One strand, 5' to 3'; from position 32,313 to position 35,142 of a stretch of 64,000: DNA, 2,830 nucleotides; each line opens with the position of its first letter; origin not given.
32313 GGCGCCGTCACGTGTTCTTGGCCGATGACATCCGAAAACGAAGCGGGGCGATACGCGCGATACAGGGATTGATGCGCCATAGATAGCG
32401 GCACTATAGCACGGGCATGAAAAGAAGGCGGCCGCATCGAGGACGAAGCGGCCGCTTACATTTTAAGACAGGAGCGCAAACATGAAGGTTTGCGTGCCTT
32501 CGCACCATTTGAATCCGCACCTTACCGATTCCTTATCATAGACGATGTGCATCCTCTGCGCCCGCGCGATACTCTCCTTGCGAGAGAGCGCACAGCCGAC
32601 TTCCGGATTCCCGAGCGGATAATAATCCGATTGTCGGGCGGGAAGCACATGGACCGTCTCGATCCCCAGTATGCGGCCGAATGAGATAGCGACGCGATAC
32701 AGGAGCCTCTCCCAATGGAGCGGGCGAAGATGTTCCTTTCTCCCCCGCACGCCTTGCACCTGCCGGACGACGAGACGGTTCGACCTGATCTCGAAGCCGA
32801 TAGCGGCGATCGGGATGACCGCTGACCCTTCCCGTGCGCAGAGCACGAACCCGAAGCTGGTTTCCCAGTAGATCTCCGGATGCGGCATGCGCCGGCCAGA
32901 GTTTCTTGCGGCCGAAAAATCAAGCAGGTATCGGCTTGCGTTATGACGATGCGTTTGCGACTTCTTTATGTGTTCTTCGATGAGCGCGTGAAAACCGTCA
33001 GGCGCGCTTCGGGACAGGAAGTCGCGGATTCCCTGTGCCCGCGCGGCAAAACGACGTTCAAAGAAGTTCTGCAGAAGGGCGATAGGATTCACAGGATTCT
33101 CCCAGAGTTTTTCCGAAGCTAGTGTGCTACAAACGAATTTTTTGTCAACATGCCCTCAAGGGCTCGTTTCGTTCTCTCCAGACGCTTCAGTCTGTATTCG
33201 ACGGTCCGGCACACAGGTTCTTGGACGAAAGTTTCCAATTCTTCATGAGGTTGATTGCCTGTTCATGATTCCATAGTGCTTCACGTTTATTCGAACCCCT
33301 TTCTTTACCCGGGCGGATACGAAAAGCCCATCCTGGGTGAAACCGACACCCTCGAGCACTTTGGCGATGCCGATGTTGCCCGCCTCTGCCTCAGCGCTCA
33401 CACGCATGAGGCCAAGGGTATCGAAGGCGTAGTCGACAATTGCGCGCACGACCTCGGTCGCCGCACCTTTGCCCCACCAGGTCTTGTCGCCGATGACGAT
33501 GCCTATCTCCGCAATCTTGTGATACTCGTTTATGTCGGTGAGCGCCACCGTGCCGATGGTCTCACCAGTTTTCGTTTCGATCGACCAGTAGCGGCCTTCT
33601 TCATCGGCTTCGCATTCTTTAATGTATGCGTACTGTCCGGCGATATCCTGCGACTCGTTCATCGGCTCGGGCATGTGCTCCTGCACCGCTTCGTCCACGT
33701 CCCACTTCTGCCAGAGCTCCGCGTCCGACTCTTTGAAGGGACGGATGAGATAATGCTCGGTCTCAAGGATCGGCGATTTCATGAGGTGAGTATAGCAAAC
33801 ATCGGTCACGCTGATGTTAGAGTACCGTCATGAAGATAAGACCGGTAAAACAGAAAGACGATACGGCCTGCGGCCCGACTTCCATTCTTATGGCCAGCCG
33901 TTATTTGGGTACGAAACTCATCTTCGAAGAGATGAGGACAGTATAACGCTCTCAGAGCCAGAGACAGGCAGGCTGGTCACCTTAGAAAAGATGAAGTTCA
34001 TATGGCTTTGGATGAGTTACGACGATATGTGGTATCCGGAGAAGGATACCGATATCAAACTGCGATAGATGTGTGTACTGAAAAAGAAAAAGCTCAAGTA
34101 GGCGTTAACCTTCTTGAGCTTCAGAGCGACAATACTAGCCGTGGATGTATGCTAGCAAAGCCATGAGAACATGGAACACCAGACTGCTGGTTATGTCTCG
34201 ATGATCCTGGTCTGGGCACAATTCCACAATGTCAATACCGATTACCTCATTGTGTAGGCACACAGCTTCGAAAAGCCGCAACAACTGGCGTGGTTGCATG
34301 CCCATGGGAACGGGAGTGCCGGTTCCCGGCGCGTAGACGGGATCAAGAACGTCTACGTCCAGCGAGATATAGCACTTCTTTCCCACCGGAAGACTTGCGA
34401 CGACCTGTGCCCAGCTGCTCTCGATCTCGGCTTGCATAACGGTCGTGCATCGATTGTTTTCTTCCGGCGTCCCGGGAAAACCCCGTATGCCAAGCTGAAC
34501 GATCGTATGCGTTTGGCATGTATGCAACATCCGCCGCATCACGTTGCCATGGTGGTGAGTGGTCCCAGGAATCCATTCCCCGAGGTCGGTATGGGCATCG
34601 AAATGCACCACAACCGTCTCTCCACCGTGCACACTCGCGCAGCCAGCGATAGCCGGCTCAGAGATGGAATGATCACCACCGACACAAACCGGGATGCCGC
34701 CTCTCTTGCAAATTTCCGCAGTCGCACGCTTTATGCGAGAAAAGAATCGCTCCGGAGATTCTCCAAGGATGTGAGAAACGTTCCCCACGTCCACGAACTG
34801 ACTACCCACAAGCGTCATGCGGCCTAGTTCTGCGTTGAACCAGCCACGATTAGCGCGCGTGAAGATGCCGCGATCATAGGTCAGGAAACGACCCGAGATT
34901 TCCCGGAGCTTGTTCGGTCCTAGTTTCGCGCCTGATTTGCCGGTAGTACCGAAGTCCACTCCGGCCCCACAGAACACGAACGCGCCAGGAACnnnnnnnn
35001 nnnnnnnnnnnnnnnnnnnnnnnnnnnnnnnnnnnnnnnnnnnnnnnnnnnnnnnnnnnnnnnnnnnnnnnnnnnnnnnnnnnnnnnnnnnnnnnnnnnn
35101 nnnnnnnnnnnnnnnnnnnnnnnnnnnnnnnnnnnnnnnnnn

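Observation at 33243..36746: Candidate undescribed RiPP-like peptide-modification locus: RRE-fused MccB/ThiF-like E1 + RRE-fused arginase-family hydrolase + Arg-rich small ORF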

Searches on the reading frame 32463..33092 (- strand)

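Call 3: search_protein_families(library=pfam, proteins=[window:32463-33092:-], max_evalue=1)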
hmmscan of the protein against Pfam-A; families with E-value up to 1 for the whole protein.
window:32463-33092:- (209 aa): 1 family
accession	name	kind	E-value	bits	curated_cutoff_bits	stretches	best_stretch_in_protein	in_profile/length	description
PF10097.14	DUF2335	-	0.19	12.1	25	1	42-64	24-46/50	Predicted membrane protein (DUF2335)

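Call 4: search_protein_families(library=ncbifam, proteins=[window:32463-33092:-], max_evalue=1)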
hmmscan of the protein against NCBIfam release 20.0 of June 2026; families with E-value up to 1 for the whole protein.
window:32463-33092:- (209 aa): 0 families

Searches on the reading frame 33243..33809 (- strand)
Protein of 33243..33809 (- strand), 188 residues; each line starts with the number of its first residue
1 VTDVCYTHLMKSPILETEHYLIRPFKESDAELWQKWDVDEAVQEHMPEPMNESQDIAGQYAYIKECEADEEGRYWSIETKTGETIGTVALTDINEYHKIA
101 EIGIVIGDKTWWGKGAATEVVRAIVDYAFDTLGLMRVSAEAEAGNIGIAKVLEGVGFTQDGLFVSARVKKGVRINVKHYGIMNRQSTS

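Call 3: search_protein_families(library=pfam, proteins=[window:33243-33809:-], max_evalue=1)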
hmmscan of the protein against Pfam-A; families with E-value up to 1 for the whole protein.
window:33243-33809:- (188 aa): 5 families
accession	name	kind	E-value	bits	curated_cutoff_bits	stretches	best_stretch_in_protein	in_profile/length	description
PF13302.13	Acetyltransf_3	-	1.4e-28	100.7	25.4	1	21-158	3-138/138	Acetyltransferase (GNAT) domain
PF00583.31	Acetyltransf_1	-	3e-11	44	20.7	1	47-157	9-116/116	Acetyltransferase (GNAT) family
PF13523.12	Acetyltransf_8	-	9.9e-09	35.4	27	1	27-161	3-141/145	Acetyltransferase (GNAT) domain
PF13420.13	Acetyltransf_4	-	1.1e-06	29.2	24.3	1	22-171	1-148/155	Acetyltransferase (GNAT) domain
PF13508.13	Acetyltransf_7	-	0.021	15.6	27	1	71-137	2-65/84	Acetyltransferase (GNAT) domain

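Call 4: search_protein_families(library=ncbifam, proteins=[window:33243-33809:-], max_evalue=1)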
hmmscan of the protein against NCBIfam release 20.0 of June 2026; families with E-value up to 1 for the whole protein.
window:33243-33809:- (188 aa): 12 families
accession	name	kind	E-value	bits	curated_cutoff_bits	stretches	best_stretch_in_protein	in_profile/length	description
TIGR03585.1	PseH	equivalog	1.8e-12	47.6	93.1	1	26-176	7-152/156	UDP-4-amino-4,6-dideoxy-N-acetyl-beta-L-altrosamine N-acetyltransferase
NF011709.0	PRK15130.1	equivalog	7.3e-10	39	218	1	22-167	9-150/186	spermidine N1-acetyltransferase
NF040702.1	ileS_w_GNAT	exception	1.8e-09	35.8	1999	1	14-156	281-416/1100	isoleucine--tRNA ligase, N-acetyltransferase domain-containing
NF000483.1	BlmB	exception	4.5e-08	32.8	625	1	39-159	37-151/301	bleomycin family antibiotic N-acetyltransferase BlmB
NF000485.1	TlmB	exception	7.5e-06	25.4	625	1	62-163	49-147/292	bleomycin family antibiotic N-acetyltransferase TlmB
NF000225.3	AAC_6p_Strep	exception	0.0017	18.3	250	1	81-163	48-130/156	aminoglycoside 6'-N-acetyltransferase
NF000431.1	AAC_6p_Ian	exception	0.0024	17.4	400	1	102-168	96-162/190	aminoglycoside N-acetyltransferase AAC(6')-Ian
NF033074.0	AAC_6p_Ib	exception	0.0081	15.8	400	1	105-163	102-160/184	AAC(6')-Ib family aminoglycoside 6'-N-acetyltransferase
NF033151.0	AAC_6p_A10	exception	0.02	14.9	400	1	97-157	92-152/178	AAC(6')-I family aminoglycoside 6'-N-acetyltransferase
NF012165.0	AAC_6p_set_A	equivalog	0.032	14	280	1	102-161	92-151/177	aminoglycoside 6'-N-acetyltransferase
NF005921.0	PRK07922.1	equivalog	0.033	13.8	180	1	74-137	48-108/170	amino-acid N-acetyltransferase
NF007539.0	PRK10151.1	equivalog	0.094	12.3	184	1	81-173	75-166/179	50S ribosomal protein L7/L12-serine acetyltransferase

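Call 85: search_solved_structures(query=window:33243-33782:-, max_evalue=0.001)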
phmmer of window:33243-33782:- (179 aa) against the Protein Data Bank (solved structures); distinct sequences matched with E-value up to 0.001: 31.
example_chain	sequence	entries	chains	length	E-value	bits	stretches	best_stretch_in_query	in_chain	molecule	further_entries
7kwq_A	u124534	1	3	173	1.4e-09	41.2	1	52-173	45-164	Spermidine N(1)-acetyltransferase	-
7kwj_A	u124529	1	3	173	8.5e-09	38.6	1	14-170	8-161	Spermidine N(1)-acetyltransferase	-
6cy6_A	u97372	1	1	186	1.3e-08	38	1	13-155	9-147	Spermidine N(1)-acetyltransferase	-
1nsl_A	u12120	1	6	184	1.3e-08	38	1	73-176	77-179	Probable acetyltransferase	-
4r9m_A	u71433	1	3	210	1.4e-08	37.9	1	12-155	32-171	Spermidine N(1)-acetyltransferase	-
3wr7_A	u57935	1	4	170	1.5e-08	37.7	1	13-155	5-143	Spermidine N1-acetyltransferase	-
3tth_A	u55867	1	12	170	4.7e-08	36.2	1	52-167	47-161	Spermidine N1-acetyltransferase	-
7kx2_A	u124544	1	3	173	6.4e-08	35.7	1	52-172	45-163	Spermidine N(1)-acetyltransferase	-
6vfm_A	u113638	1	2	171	6.9e-08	35.6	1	48-155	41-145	Spermidine N1-acetyltransferase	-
7kwh_A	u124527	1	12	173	7.1e-08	35.6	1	40-170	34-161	Spermidine N(1)-acetyltransferase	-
7kx3_A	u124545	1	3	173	8.7e-08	35.3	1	52-171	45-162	Spermidine N(1)-acetyltransferase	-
4ygo_A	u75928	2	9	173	1.1e-07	35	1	52-170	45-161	Spermidine n1-acetyltransferase | Spermidine N(1)-acetyltransferase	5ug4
4jjx_A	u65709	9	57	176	1.1e-07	35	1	52-170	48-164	Spermidine n1-acetyltransferase | Spermidine N(1)-acetyltransferase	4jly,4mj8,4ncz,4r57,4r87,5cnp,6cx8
6vfn_A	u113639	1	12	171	1.2e-07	34.8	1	47-156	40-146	Spermidine N1-acetyltransferase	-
6dau_A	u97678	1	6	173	1.4e-07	34.6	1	53-170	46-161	Spermidine N1-acetyltransferase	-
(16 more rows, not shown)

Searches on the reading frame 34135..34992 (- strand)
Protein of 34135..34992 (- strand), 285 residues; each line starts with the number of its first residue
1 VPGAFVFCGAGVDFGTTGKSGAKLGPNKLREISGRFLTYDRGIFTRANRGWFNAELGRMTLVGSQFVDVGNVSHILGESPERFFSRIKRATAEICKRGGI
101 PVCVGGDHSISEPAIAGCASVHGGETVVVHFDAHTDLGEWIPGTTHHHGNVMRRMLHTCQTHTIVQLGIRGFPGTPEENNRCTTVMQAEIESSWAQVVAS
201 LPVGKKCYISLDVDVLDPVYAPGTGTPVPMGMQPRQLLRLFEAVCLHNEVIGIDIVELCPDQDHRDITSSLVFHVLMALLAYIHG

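Call 70: search_solved_structures(query=window:34135-34992:-, max_evalue=1e-24, show_alignments=3)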
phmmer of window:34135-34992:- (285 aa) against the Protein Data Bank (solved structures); distinct sequences matched with E-value up to 1e-24: 5.
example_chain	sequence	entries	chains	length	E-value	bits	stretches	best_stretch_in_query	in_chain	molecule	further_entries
3lhl_A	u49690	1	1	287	2.5e-28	102.3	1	66-279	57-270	Putative agmatinase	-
1wog_A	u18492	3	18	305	2e-27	99.4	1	54-280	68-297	agmatinase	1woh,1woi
1gq6_A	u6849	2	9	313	4.9e-27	98.1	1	6-279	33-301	PROCLAVAMINATE AMIDINO HYDROLASE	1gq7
7esr_A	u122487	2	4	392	7.3e-27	97.5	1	8-282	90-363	Probable agmatinase 2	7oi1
9fek_A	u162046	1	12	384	3.1e-26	95.5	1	7-281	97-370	Putative agmatinase 2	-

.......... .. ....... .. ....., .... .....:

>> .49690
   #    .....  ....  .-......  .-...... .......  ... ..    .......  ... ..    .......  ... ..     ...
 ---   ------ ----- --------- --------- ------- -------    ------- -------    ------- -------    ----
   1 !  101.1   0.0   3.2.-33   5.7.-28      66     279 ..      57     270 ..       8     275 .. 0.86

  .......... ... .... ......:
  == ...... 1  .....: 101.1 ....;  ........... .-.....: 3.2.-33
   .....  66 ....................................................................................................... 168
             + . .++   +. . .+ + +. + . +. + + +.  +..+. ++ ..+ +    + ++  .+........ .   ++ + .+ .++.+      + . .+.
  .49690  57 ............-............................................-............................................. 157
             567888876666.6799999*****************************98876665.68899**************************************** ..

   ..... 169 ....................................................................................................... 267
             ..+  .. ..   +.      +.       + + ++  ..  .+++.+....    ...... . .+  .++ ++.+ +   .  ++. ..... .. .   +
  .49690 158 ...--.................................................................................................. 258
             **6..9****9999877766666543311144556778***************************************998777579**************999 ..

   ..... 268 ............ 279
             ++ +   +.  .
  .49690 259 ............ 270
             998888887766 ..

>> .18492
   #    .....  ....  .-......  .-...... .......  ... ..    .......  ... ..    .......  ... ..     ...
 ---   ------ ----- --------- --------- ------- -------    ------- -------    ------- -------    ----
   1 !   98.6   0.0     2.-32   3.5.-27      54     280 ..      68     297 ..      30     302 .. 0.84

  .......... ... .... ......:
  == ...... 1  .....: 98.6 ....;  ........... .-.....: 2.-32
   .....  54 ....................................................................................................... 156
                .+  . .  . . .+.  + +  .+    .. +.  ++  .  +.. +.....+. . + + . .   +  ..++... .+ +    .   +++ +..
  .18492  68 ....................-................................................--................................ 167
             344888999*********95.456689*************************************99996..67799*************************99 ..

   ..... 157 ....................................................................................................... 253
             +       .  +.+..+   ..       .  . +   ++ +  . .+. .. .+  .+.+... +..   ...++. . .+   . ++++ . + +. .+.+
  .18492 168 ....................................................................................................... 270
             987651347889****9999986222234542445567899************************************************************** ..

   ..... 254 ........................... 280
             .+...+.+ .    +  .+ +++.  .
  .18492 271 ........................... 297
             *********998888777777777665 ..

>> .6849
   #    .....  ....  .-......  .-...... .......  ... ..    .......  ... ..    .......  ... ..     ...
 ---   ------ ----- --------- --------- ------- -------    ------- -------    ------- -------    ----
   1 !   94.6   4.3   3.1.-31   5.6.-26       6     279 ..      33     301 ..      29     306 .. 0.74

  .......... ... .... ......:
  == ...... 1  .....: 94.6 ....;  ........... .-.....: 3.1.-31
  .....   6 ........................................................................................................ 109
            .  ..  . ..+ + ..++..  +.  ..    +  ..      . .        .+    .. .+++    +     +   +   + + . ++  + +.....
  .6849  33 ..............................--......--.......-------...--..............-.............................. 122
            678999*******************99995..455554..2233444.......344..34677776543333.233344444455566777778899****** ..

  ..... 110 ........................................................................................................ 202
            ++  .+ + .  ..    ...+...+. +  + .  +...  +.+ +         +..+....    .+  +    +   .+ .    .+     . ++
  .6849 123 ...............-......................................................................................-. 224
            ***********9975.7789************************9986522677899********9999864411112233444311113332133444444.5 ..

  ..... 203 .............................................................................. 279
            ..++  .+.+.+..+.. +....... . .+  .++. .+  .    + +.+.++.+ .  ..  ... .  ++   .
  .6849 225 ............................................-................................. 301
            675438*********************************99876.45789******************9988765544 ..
